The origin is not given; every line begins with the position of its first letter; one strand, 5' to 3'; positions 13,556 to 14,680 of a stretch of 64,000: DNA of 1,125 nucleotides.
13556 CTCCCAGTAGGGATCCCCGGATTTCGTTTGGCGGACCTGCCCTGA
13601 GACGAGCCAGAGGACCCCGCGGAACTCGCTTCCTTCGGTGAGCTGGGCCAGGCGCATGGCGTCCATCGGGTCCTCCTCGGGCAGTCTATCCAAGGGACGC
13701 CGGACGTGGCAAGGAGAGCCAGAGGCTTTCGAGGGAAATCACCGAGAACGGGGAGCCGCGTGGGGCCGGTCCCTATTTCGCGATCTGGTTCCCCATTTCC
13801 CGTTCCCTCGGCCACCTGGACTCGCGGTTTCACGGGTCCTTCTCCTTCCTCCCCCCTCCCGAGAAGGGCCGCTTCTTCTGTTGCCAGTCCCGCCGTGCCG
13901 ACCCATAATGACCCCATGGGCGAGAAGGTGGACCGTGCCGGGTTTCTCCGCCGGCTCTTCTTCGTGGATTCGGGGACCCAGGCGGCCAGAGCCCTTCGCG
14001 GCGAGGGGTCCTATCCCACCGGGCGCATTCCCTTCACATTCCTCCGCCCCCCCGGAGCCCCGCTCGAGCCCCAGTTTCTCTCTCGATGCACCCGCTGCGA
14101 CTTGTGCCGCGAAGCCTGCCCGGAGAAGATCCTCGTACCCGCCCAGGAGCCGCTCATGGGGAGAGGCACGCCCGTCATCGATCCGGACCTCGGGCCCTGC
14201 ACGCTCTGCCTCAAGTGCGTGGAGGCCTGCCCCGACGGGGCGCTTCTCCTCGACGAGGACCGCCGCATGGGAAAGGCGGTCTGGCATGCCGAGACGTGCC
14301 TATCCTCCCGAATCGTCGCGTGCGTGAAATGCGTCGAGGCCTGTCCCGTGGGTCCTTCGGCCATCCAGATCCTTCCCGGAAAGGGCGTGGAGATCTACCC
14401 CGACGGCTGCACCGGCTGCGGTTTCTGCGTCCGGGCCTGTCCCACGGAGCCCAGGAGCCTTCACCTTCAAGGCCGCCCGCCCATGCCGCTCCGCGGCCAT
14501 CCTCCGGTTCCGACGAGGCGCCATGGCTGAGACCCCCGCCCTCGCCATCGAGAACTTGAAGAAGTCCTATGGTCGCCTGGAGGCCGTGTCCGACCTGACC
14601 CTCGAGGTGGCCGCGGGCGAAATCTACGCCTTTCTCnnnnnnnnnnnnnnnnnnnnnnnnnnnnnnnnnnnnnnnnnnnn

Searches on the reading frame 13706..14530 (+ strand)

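Call 81: search_protein_families(library=pfam, proteins=[window:13706-14530:+], max_evalue=0.001)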
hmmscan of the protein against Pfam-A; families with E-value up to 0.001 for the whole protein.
window:13706-14530:+ (274 aa): 12 families
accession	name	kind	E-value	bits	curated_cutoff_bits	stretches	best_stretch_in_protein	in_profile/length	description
PF12838.12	Fer4_7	-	6.7e-17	62.1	27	3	127-179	1-52/52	4Fe-4S dicluster domain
PF00037.32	Fer4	-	9.9e-15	54.1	21.1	2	228-248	1-21/24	4Fe-4S binding domain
PF13237.11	Fer4_10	-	3.4e-12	46.5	25.5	2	158-214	4-53/53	4Fe-4S dicluster domain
PF13187.11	Fer4_9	-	3.2e-11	43.5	27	2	127-179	1-51/52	4Fe-4S dicluster domain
PF12797.12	Fer4_2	-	4e-11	42.5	24.5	1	228-247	3-22/22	4Fe-4S binding domain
PF14697.11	Fer4_21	-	2.1e-10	41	35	1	203-247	8-53/59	4Fe-4S dicluster domain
PF12837.12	Fer4_6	-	4.1e-10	39.5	25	1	163-180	7-24/24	4Fe-4S binding domain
PF12800.12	Fer4_4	-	6.9e-10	38.8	24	0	232-247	1-16/17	4Fe-4S binding domain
PF13484.11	Fer4_16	-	7.2e-09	36.7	30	0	165-215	2-65/66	4Fe-4S double cluster binding domain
PF13183.11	Fer4_8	-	7.3e-09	36.5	27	0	125-178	2-67/68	4Fe-4S dicluster domain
PF12798.12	Fer4_3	-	1.9e-07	31.8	27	0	128-141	1-14/15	4Fe-4S binding domain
PF13534.11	Fer4_17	-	1.1e-05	26.3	22.2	0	122-142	40-60/61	4Fe-4S dicluster domain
